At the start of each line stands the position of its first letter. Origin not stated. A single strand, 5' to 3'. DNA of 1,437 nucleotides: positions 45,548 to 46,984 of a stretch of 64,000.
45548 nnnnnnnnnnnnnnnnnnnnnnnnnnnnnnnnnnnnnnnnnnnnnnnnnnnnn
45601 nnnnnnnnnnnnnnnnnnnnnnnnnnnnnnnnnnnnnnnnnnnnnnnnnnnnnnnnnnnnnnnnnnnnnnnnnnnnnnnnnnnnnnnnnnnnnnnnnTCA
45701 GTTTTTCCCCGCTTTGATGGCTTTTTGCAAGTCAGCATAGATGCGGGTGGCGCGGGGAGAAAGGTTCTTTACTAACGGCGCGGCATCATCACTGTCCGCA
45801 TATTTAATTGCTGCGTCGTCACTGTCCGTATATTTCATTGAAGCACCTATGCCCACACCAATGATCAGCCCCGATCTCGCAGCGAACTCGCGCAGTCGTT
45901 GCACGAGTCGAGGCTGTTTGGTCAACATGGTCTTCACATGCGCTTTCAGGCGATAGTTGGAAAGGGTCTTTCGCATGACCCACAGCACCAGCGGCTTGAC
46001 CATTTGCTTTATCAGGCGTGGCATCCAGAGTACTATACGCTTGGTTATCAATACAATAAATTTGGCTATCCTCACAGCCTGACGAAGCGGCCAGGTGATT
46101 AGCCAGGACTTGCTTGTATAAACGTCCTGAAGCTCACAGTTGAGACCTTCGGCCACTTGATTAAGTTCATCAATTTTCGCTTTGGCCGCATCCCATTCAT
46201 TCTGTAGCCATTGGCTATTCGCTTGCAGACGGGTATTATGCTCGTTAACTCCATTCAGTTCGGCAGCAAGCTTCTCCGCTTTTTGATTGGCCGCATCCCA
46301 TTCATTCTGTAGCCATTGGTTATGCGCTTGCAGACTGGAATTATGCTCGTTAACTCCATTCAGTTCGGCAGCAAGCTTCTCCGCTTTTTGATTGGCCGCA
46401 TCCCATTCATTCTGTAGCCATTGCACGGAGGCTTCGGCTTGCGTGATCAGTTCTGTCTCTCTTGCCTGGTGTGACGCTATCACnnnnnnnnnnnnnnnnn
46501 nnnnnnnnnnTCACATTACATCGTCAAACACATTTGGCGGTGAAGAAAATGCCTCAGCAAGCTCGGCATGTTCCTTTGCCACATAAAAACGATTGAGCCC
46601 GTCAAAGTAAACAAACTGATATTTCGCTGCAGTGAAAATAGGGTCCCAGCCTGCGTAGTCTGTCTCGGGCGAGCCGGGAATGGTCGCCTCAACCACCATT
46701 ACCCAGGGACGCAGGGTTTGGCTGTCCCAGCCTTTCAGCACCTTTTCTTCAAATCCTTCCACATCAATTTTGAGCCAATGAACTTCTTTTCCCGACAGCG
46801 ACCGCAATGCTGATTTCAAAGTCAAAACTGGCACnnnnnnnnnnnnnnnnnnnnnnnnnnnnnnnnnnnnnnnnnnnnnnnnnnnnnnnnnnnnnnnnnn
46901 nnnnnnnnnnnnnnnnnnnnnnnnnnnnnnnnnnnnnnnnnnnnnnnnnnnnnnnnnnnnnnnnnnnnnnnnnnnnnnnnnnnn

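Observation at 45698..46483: Coiled-coil protein with perfect 105-nt tandem repeats; candidate WbdD-like chain-length ruler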

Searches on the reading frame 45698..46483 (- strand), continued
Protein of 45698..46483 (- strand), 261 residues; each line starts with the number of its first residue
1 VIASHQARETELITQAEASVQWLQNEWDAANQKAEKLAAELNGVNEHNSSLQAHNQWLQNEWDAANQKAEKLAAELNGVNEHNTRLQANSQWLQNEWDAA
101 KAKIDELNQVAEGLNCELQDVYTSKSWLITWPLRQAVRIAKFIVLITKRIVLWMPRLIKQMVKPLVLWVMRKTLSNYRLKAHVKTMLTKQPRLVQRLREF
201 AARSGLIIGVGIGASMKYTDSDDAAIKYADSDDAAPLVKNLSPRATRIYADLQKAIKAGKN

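Call 37: search_solved_structures(query=A1, max_evalue=1)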
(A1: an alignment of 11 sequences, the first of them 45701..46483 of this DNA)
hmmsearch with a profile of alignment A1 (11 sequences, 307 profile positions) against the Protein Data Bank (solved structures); distinct sequences matched with E-value up to 1: 15.
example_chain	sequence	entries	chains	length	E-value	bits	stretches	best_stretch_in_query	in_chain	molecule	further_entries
4zry_B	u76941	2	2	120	0.091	15.3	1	40-124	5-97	Keratin, type II cytoskeletal 1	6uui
8qox_B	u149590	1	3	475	0.13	14.8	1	67-143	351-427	Conserved membrane protein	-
4bwn_A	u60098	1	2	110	0.15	14.6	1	12-103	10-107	NF-KAPPA-B ESSENTIAL MODULATOR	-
5aps_A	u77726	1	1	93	0.17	14.4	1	70-130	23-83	GENERAL CONTROL PROTEIN GCN4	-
6h9m_A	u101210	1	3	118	0.26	13.9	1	13-99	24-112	Coiled-coil domain-containing protein 90B, mitochondrial,General control protein GCN4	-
2v4h_A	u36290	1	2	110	0.41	13.2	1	16-103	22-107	NF-KAPPA-B ESSENTIAL MODULATOR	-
2n64_A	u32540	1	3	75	0.48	13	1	35-97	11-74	SH3 domain-containing kinase-binding protein 1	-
7x5d_A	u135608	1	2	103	0.61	12.6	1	35-119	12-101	Lamin-A/C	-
7tv4_B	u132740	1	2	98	0.62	12.6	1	31-105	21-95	NF-kappa-B essential modulator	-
6vzf_A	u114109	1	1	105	0.76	12.3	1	54-118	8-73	Autophagy-related protein 11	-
4lin_A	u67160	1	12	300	0.82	12.2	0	11-121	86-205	Tail needle protein gp26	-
5xg2_A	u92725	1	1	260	0.92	12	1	26-141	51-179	Chromosome partition protein Smc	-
9dsm_A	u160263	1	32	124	0.97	12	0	52-121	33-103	Sjogren's Syndrome Nuclear Autoantigen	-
7fik_Y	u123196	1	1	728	0.98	11.9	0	38-120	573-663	Nucleoporin Nup88A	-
7tdz_r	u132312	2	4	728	0.98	11.9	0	38-120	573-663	Nup88A protein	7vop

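Call 43: search_protein_families(library=pfam, proteins=[L003:7173-8786:+, L004:2177-3742:+, L005:5382-12047:+, L008:3343-5382:+, L009:3904-6867:+, L012:7887-10307:+, L013:6024-10451:+, L014:5517-8150:+, L010:7317-8174:+, L011:5417-6757:+], max_evalue=0.0001)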
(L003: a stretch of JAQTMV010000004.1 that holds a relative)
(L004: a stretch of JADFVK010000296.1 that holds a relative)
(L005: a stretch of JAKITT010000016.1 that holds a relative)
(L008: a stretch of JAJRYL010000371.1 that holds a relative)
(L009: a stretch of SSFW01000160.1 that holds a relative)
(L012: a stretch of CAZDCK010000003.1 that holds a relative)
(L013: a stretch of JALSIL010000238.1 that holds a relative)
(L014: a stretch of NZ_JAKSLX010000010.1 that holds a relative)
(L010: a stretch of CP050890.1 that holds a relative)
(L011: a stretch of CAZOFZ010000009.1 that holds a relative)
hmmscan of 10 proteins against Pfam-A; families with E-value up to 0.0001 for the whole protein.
L003:7173-8786:+ (538 aa): 6 families
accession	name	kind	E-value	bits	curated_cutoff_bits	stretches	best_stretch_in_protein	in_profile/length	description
PF08241.18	Methyltransf_11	-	3.6e-16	60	21.2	1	70-163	1-95/95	Methyltransferase domain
PF13649.12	Methyltransf_25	-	4.3e-15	56.6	27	1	69-159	1-97/97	Methyltransferase domain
PF13489.12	Methyltransf_23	-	1.1e-13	51.6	27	1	63-171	20-126/164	Methyltransferase domain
PF08242.18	Methyltransf_12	-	1.1e-10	42.5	30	1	70-161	1-98/98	Methyltransferase domain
PF13847.12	Methyltransf_31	-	9.5e-08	32.3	27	1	68-169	6-116/145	Methyltransferase domain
PF07021.18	MetW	-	5.4e-07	29.9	21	1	66-120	14-69/193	Methionine biosynthesis protein MetW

L004:2177-3742:+ (522 aa): 0 families

L005:5382-12047:+ (2222 aa): 7 families
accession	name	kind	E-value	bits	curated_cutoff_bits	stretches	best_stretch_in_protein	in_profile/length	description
PF16861.10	Carbam_trans_C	-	1.3e-55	187.9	27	1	391-561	1-168/170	Carbamoyltransferase C-terminus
PF00534.26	Glycos_transf_1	-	1.4e-52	178.1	26.4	2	1283-1443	8-169/172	Glycosyl transferases group 1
PF13692.12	Glyco_trans_1_4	-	4.3e-43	147.4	27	2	1292-1432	3-142/142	Glycosyl transferases group 1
PF02543.21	Carbam_trans_N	-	7.8e-35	121.4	24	1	120-341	128-346/346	Carbamoyltransferase N-terminus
PF00535.33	Glycos_transf_2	-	2e-18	67.4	23.3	1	1885-2008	1-122/168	Glycosyl transferase family 2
PF20706.3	GT4-conflict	-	1e-13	51.5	26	2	1277-1399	184-313/385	Family 4 Glycosyltransferase in conflict systems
PF13641.12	Glyco_tranf_2_3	-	3.6e-05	24.3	27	1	1882-2083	1-168/230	Glycosyltransferase like family 2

L008:3343-5382:+ (680 aa): 10 families
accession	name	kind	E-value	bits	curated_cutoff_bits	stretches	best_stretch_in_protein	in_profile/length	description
PF00534.26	Glycos_transf_1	-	9.5e-44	149.4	26.4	1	494-650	12-169/172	Glycosyl transferases group 1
PF13692.12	Glyco_trans_1_4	-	1.8e-34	119.4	27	1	498-639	2-142/142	Glycosyl transferases group 1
PF20706.3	GT4-conflict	-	1.8e-13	50.7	26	1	497-633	197-336/385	Family 4 Glycosyltransferase in conflict systems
PF13439.12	Glyco_transf_4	-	6.2e-11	43.1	28.5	1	306-474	3-167/170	Glycosyltransferase Family 4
PF08241.18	Methyltransf_11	-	8.1e-11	42.9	21.2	1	45-138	1-95/95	Methyltransferase domain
PF13649.12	Methyltransf_25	-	1.4e-10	42.2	27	1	45-134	2-97/97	Methyltransferase domain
PF13524.12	Glyco_trans_1_2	-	5e-10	39.9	25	1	524-667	7-143/144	Glycosyl transferase-like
PF13489.12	Methyltransf_23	-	3.1e-09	37.2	27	1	43-143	25-121/164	Methyltransferase domain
PF07021.18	MetW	-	9.4e-07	29.1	21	1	40-131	13-103/193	Methionine biosynthesis protein MetW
PF08242.18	Methyltransf_12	-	7.5e-05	23.8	30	0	45-136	1-98/98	Methyltransferase domain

L009:3904-6867:+ (988 aa): 4 families
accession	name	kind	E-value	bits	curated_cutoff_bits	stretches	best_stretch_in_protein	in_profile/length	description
PF02585.22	PIG-L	-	7.5e-25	88.3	28.2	1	24-146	1-128/129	GlcNAc-PI de-N-acetylase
PF13692.12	Glyco_trans_1_4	-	1.8e-23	83.8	27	1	810-945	3-142/142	Glycosyl transferases group 1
PF00535.33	Glycos_transf_2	-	6.7e-14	52.6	23.3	1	260-370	1-114/168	Glycosyl transferase family 2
PF10111.15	Glyco_tranf_2_2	-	1.9e-07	31.3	27.3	1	284-444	28-206/276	Glycosyltransferase like family 2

L012:7887-10307:+ (807 aa): 5 families
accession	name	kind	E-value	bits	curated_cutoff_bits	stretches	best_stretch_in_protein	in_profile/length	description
PF00535.33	Glycos_transf_2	-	3.3e-25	89.4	23.3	1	185-307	1-126/168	Glycosyl transferase family 2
PF13692.12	Glyco_trans_1_4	-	7e-24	85.1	27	1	637-773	2-142/142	Glycosyl transferases group 1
PF13641.12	Glyco_tranf_2_3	-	2.2e-13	51.2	27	1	182-396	1-214/230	Glycosyltransferase like family 2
PF00534.26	Glycos_transf_1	-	6.2e-08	32.8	26.4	1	625-786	4-171/172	Glycosyl transferases group 1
PF13524.12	Glyco_trans_1_2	-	6e-05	23.5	25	0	667-796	10-137/144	Glycosyl transferase-like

L013:6024-10451:+ (1476 aa): 7 families
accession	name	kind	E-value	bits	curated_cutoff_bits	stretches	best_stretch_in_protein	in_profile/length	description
PF13692.12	Glyco_trans_1_4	-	1.2e-39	136.2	27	2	1306-1442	2-142/142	Glycosyl transferases group 1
PF00535.33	Glycos_transf_2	-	6.4e-29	101.5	23.3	1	854-976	1-126/168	Glycosyl transferase family 2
PF00534.26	Glycos_transf_1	-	4e-23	82.3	26.4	1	436-582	11-166/172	Glycosyl transferases group 1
PF10111.15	Glyco_tranf_2_2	-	1.2e-12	48.3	27.3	1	854-1043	1-197/276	Glycosyltransferase like family 2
PF13641.12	Glyco_tranf_2_3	-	6.1e-10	39.9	27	1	851-1065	1-214/230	Glycosyltransferase like family 2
PF13524.12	Glyco_trans_1_2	-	6.7e-06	26.5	25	0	1335-1465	6-137/144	Glycosyl transferase-like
PF13712.12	Glyco_tranf_2_5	-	8.9e-05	22.7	27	0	919-1053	44-178/210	Glycosyltransferase like family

L014:5517-8150:+ (878 aa): 3 families
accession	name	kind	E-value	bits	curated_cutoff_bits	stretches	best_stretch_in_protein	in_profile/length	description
PF00535.33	Glycos_transf_2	-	1.7e-27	96.8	23.3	1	404-542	1-138/168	Glycosyl transferase family 2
PF10111.15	Glyco_tranf_2_2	-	2.6e-11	44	27.3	1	404-630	1-219/276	Glycosyltransferase like family 2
PF13641.12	Glyco_tranf_2_3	-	6.3e-11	43.2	27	1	403-520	3-121/230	Glycosyltransferase like family 2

L010:7317-8174:+ (286 aa): 0 families

L011:5417-6757:+ (447 aa): 0 families

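Call 44: predict_structure(alignment_id=A1)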
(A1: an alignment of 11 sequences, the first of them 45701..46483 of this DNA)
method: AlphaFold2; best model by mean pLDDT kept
length: 261 residues; sequences in the alignment: 11
mean_pLDDT: 80.7   pTM: 0.33
mean pLDDT of the five models: 80.7, 77.1, 77.0, 76.3, 75.4
residues with pLDDT >= 90: 96; 70-90: 126; 50-70: 10; < 50: 29
segments of 3 or more residues with pLDDT < 50: 208-236
pLDDT, mean of each block of 10 residues (from residue 1): 84 91 95 95 96 98 98 97 96 97 94 86 77 85 83 75 78 79 81 79 59 33 34 47 80 83 56
secondary structure, 60 per line:
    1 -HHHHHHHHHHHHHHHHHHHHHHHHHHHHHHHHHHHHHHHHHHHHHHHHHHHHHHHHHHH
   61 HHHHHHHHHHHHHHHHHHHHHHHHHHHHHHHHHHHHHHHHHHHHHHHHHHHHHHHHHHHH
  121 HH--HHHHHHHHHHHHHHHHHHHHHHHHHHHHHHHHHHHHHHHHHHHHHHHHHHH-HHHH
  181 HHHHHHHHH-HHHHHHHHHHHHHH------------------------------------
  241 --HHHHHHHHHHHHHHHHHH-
elements in order: H2-122 H125-175 H177-189 H191-204 H243-260

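Call 67: search_protein_families(library=ncbifam, proteins=[L001:7296-8915:+, L001:6049-7296:+, L001:8918-12622:+], max_evalue=0.00001)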
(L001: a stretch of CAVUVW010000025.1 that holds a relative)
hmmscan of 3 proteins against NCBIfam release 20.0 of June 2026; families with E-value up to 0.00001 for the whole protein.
L001:7296-8915:+ (540 aa): 1 family
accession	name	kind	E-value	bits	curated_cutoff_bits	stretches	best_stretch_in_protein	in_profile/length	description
TIGR01444.1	fkbM_fam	subfamily_domain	2.8e-18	66.8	37.7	1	27-165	2-137/143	FkbM family methyltransferase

L001:6049-7296:+ (416 aa): 180 families (the best 25 are shown)
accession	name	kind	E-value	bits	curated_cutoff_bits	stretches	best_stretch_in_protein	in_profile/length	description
NF010065.0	PRK13545.1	equivalog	4.6e-57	193.9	538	1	10-255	10-251/549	teichoic acids export protein ATP-binding subunit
NF010066.0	PRK13546.1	equivalog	4.5e-51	173.7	320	1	5-254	5-251/264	teichoic acids export ABC transporter ATP-binding subunit TagH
NF050108.1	galactan_ABC_ATP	equivalog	2.3e-47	161.3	400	1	41-237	45-241/244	galactan export ABC transporter ATP-binding subunit Wzt/RfbE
TIGR01188.1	drrA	subfamily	1.1e-32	113.6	312.45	1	41-238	9-217/302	daunorubicin resistance ABC transporter, ATP-binding protein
TIGR01288.1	nodI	equivalog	9.2e-31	107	424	1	39-234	18-224/303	nodulation factor ABC transporter ATP-binding protein NodI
NF010059.0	PRK13536.1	equivalog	5.1e-30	104.4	549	1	38-234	56-263/342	nodulation factor ABC transporter ATP-binding protein NodI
TIGR04521.1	ECF_ATPase_2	equivalog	1.1e-29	103.5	330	2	114-241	112-241/279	energy-coupling factor transporter ATPase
NF010060.0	PRK13537.1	equivalog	1.1e-29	103.4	521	1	37-234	27-235/314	nodulation factor ABC transporter ATP-binding protein NodI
TIGR04520.1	ECF_ATPase_1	equivalog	1.9e-28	99.7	315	2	118-241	109-232/269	energy-coupling factor transporter ATPase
TIGR02769.1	nickel_nikE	equivalog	2.1e-28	99.6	332.55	2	138-226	143-232/265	nickel import ATP-binding protein NikE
NF010068.0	PRK13548.1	equivalog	2.7e-27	95.5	261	2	119-254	111-250/261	heme ABC transporter ATP-binding protein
NF010156.0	PRK13635.1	equivalog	1.7e-26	93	392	2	134-240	129-235/279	energy-coupling factor ABC transporter ATP-binding protein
NF007739.0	PRK10419.1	subfamily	5.9e-26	91.6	354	2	137-226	143-233/268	nickel ABC transporter ATP-binding protein NikE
TIGR03873.1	F420-0_ABC_ATP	hypoth_equivalog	1.7e-25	89.8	372.4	1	36-233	12-225/256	putative F420-0 ABC transporter ATP-binding protein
TIGR03375.1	type_I_sec_LssB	subfamily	2.6e-25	88.8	693.1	2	35-86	477-528/696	type I secretion system permease/ATPase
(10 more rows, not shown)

L001:8918-12622:+ (1235 aa): 26 families (the best 25 are shown)
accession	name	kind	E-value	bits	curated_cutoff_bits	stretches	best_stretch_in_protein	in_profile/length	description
TIGR04047.1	MSMEG_0565_glyc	hypoth_equivalog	3.2e-50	171.3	259.85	2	209-402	173-372/373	MSMEG_0565 family glycosyltransferase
NF041876.1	EPS_EpsE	equivalog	1.2e-32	113.6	400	3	239-389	227-381/389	exopolysaccharide biosynthesis GT4 family glycosyltransferase EpsE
TIGR04157.1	glyco_rSAM_CFB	subfamily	4.3e-28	98.4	400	2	208-346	207-340/406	TIGR04157 family glycosyltransferase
TIGR03449.1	mycothiol_MshA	equivalog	6.9e-25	87.8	462.5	1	223-403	217-402/406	D-inositol-3-phosphate glycosyltransferase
NF038295.1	EPS_HpsP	equivalog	6.1e-24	84.7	550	1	215-404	194-387/388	hormogonium polysaccharide biosynthesis glycosyltransferase HpsP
TIGR03088.1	stp2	hypoth_equivalog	1.6e-23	83.4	409.05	1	205-396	174-365/374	TIGR03088 family PEP-CTERM/XrtA system glycosyltransferase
TIGR02149.1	glgA_Coryne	subfamily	1.7e-22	80.1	302.4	1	156-403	134-389/391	glycogen synthase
TIGR03999.1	thiol_BshA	equivalog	1e-18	67.4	273.7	1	274-392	243-361/375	N-acetyl-alpha-D-glucosaminyl L-malate synthase BshA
NF038229.1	Glyco4_Geo_Pelo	equivalog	3.6e-18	65.7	400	0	571-808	102-331/338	GPMC system family 4 glycosyltransferase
NF047684.1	TeichurnBiosyTuaC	equivalog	6.8e-17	61.5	550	1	287-384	270-368/391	teichuronic acid biosynthesis protein TuaC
NF053787.1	GlcN_PG_synth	equivalog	1.5e-16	60.2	480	1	227-404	198-359/361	N-acetylglucosaminyl phosphatidylglycerol synthase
NF053513.1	Gtran_IagA_BgsA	equivalog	2.4e-15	56.4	460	1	286-403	215-330/333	LTA glycolipid anchor biosynthesis glycosyltransferase, IagA/BgsA family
NF050063.1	ProtGlycPglJ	equivalog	2.3e-14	53.4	500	1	202-393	171-355/363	N-acetylgalactosamine-N,N'-diacetylbacillosaminyl-diphospho-undecaprenol 4-alpha-N-acetylgalactosaminyltransferase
TIGR04063.1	stp3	hypoth_equivalog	1.4e-13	50.5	442.05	1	167-404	156-395/397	TIGR04063 family PEP-CTERM/XrtA system glycosyltransferase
TIGR02472.1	sucr_P_syn_N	equivalog_domain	1.2e-11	44.1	576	1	309-392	343-429/439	sucrose-phosphate synthase, putative, glycosyltransferase domain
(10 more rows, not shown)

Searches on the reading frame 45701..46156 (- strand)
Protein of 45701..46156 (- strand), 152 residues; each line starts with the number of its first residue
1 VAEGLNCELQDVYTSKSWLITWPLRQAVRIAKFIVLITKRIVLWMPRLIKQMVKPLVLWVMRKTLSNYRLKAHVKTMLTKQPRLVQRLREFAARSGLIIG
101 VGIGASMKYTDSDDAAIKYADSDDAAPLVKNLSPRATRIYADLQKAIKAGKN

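Call 63: search_protein_representatives(alignment_id=A3)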
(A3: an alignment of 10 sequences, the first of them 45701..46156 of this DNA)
Query: 10 sequences, 157 profile positions. Proteins with E-value up to 0.001 (for the whole library): 1394; up to 1e-10: 383; up to 1e-30: 31. The best 150 are listed.
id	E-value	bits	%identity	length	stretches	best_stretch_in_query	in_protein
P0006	6.8e-61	221.0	-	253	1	2-157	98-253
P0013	1.0e-54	200.9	-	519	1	1-156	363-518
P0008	1.4e-51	190.8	-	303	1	1-155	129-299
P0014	8.2e-48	178.5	-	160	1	4-134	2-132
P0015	1.7e-46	174.3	-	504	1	1-123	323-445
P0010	3.9e-44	166.6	-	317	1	1-156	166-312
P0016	6.9e-44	165.8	-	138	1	20-157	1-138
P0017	1.9e-42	161.1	-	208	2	43-157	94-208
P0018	4.5e-41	156.6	-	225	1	2-157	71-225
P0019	1.2e-40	155.2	-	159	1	5-157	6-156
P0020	1.3e-39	151.9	-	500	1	1-156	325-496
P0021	4.5e-38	146.9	-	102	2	20-102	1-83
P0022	2.1e-37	144.7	-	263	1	2-156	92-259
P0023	3.5e-37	144.0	-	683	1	4-153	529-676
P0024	6.8e-37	143.0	-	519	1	2-156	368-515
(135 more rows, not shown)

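Call 65: search_protein_families(library=pfam, alignment_id=A4, max_evalue=0.00001)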
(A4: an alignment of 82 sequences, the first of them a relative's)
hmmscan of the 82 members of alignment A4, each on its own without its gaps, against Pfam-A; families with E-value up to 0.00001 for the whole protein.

A. member 1, P0013 (519 aa): 6 families
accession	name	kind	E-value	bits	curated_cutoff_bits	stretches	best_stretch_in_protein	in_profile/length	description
PF08241.18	Methyltransf_11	-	7.6e-15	55.8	21.2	1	44-137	1-95/95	Methyltransferase domain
PF13489.12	Methyltransf_23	-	3.5e-13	50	27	1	40-165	23-148/164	Methyltransferase domain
PF13649.12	Methyltransf_25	-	8e-13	49.3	27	1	44-133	2-97/97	Methyltransferase domain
PF08242.18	Methyltransf_12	-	3.3e-11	44.2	30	1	44-135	1-98/98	Methyltransferase domain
PF07021.18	MetW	-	1.8e-07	31.4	21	1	39-130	13-100/193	Methionine biosynthesis protein MetW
PF13847.12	Methyltransf_31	-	1.1e-06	28.8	27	1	42-148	6-114/145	Methyltransferase domain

B. families by the number of members that match (of 82 scanned): 15 families
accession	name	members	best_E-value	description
PF08241.18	Methyltransf_11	36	8.3e-17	Methyltransferase domain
PF13649.12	Methyltransf_25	36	1.5e-15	Methyltransferase domain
PF13489.12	Methyltransf_23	35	3.6e-19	Methyltransferase domain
PF05050.19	Methyltransf_21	34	1.6e-33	Methyltransferase FkbM domain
PF08242.18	Methyltransf_12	34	3.3e-11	Methyltransferase domain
PF13847.12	Methyltransf_31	29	1.3e-11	Methyltransferase domain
PF07021.18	MetW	26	2e-11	Methionine biosynthesis protein MetW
PF11839.13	Alanine_zipper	3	1.2e-09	Alanine-zipper, major outer membrane lipoprotein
PF01209.24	Ubie_methyltran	3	1.4e-06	ubiE/COQ5 methyltransferase family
PF22895.2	DUF7024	1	1.4e-09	Domain of unknown function (DUF7024)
PF22216.1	Sas-6_C_CC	1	1.7e-07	Spindle assembly abnormal protein 6 homolog, C-terminal coiled coil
PF24922.1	ACBP4_C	1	1.4e-06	Acyl-CoA-binding domain-containing protein 4-6, C-terminal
PF00261.25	Tropomyosin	1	1.8e-06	Tropomyosin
PF09762.14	CCDC93_CC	1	2.3e-06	CCDC93 coiled-coil domain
PF08614.16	ATG16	1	5.4e-06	Autophagy protein 16 (ATG16)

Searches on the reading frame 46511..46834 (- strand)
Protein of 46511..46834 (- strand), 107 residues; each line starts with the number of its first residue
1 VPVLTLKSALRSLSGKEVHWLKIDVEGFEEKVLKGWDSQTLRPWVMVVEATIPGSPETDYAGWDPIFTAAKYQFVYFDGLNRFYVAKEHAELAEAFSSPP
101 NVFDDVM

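Call 4: search_protein_families(library=pfam, proteins=[window:46511-46834:-], max_evalue=0.01)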
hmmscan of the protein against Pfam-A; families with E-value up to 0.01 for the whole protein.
window:46511-46834:- (107 aa): 1 family
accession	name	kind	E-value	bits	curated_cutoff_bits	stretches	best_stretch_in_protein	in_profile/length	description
PF05050.19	Methyltransf_21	-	9.2e-11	42.6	22.7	1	2-73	98-172/173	Methyltransferase FkbM domain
